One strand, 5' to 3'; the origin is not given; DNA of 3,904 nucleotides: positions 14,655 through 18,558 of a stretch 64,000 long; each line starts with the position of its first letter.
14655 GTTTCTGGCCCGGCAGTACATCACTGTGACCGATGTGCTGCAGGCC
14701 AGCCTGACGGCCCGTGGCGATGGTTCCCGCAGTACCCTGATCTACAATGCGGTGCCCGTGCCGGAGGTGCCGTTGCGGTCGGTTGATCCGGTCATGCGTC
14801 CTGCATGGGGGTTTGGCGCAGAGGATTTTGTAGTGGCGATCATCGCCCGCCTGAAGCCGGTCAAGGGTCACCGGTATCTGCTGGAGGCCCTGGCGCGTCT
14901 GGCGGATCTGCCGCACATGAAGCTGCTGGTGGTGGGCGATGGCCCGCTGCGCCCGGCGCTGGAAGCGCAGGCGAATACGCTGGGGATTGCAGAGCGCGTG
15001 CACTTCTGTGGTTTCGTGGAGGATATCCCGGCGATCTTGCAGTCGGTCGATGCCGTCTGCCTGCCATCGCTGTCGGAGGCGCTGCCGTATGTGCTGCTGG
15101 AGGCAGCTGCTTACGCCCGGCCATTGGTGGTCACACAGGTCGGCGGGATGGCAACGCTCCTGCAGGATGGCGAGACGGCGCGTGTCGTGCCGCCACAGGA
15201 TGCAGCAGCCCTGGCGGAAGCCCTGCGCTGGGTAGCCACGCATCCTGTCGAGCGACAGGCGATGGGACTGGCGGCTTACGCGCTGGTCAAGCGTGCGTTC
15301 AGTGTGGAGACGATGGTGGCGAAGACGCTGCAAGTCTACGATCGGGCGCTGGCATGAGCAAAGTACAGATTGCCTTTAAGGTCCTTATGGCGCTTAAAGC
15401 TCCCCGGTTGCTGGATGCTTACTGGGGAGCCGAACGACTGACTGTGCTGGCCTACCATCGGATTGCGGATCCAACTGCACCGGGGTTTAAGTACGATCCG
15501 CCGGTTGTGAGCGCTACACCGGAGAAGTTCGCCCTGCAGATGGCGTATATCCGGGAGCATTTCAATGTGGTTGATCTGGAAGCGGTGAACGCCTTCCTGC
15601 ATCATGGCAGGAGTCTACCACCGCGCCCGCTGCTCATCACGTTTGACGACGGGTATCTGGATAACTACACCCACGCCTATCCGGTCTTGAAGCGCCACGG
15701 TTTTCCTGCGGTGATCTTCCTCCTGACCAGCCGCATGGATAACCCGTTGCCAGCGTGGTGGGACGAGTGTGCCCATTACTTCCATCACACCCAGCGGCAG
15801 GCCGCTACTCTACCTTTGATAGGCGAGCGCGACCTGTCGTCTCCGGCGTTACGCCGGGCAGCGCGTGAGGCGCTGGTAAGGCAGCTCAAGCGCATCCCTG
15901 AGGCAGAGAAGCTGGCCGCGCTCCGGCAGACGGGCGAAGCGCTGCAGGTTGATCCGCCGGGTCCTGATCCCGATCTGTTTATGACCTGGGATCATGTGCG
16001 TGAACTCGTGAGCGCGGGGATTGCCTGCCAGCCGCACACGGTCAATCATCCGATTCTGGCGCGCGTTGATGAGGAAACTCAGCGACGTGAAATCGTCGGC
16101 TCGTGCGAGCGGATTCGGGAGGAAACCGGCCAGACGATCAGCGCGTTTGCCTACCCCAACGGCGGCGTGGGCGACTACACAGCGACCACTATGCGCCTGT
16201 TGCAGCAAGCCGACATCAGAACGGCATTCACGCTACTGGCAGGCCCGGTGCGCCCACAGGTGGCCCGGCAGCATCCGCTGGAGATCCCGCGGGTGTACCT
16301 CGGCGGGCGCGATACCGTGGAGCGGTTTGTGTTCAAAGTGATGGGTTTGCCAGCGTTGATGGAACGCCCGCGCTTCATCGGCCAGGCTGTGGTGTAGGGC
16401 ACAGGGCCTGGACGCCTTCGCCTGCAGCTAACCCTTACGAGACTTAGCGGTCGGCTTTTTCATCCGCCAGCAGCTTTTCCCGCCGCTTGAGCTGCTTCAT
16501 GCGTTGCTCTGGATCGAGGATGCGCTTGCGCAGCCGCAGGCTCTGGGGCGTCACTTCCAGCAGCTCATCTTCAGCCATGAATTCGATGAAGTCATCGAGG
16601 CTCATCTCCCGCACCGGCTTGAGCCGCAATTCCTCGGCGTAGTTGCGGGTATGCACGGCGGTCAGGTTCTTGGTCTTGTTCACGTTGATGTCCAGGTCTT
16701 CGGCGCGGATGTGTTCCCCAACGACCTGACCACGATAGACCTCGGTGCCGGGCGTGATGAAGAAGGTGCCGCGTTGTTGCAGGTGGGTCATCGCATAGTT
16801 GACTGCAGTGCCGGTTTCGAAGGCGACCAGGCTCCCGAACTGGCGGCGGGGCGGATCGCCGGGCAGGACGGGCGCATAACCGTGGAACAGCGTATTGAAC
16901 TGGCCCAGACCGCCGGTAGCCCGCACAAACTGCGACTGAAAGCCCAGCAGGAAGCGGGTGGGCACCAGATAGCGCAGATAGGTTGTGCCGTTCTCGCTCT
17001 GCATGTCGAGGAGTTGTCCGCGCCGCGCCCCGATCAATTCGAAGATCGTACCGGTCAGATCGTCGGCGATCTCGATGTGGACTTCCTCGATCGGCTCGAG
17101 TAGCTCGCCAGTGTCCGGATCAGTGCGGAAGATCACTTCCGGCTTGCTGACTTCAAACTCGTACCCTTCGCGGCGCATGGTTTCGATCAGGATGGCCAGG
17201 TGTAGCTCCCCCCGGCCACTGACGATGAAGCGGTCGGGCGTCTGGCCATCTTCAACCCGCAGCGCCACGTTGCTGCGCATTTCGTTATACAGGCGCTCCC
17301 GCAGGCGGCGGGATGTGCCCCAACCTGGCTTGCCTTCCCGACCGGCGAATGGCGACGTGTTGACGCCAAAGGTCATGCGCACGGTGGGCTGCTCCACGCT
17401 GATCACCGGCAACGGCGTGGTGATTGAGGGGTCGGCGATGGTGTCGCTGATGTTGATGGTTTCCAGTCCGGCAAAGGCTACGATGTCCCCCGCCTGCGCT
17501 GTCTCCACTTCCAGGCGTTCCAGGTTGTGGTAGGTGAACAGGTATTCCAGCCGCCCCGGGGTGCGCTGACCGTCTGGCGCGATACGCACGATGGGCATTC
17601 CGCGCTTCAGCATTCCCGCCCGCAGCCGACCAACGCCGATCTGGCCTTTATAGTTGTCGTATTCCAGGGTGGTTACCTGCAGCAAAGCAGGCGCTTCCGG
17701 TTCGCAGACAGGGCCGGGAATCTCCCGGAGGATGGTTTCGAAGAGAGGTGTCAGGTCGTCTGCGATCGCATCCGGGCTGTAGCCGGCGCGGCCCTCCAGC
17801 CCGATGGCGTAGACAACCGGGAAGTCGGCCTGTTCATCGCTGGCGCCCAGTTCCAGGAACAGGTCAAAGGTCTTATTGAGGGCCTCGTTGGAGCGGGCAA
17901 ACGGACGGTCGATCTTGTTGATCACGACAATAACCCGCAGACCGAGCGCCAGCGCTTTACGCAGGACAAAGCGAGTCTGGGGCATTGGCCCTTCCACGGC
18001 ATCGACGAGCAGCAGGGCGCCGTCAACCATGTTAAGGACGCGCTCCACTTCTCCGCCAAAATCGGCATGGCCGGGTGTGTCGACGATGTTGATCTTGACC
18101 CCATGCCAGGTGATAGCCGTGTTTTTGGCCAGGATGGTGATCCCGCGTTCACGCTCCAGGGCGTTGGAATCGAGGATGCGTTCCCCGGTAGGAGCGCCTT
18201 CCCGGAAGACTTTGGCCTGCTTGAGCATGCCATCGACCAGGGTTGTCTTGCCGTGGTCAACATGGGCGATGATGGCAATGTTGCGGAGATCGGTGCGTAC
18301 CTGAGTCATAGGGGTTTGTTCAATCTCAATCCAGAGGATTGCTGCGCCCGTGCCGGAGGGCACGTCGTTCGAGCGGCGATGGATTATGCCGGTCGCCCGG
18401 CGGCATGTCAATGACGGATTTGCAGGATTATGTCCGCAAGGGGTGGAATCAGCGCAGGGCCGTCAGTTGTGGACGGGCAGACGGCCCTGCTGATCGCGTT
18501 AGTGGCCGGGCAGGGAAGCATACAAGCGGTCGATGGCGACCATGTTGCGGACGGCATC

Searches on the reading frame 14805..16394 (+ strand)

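Call 6: search_protein_families(library=pfam, proteins=[window:14805-16394:+], max_evalue=0.001)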
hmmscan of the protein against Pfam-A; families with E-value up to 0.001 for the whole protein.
window:14805-16394:+ (530 aa): 1 family
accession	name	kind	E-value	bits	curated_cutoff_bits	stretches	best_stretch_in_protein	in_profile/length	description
PF01522.26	Polysacc_deac_1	-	3e-22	79.3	23.1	1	271-472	4-122/124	Polysaccharide deacetylase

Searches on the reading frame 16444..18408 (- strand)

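Call 63: search_protein_families(library=pfam, proteins=[window:16444-18408:-], max_evalue=0.01)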
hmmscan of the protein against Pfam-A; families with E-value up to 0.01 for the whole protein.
window:16444-18408:- (654 aa): 9 families
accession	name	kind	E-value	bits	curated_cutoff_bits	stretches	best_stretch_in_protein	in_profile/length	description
PF00009.33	GTP_EFTU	-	3e-52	177.4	26.5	1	40-230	2-186/188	Elongation factor Tu GTP binding domain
PF21018.2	BipA_C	-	5.9e-40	135.9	23.8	1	525-632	2-109/110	TypA/BipA C-terminal domain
PF00679.30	EFG_C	-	7.4e-20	71.2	27.9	1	435-514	1-81/89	Elongation factor G C-terminus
PF22042.2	EF-G_D2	-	2.3e-07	31.3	27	1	245-325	6-82/84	Elongation factor G domain 2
PF03144.31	GTP_EFTU_D2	-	7.2e-07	30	30.3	1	255-325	1-73/73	Elongation factor Tu domain 2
PF14492.12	EFG_III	-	1.5e-06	28.6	27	1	367-420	19-73/75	Elongation Factor G, domain III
PF01926.29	MMR_HSR1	-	0.00011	22.8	21.9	1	83-165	25-113/113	50S ribosome-binding GTPase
PF00735.24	Septin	-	0.0059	16.4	26.2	1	43-117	6-75/280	Septin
PF04548.22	AIG1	-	0.0087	15.8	27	0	74-127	16-72/212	AIG1 family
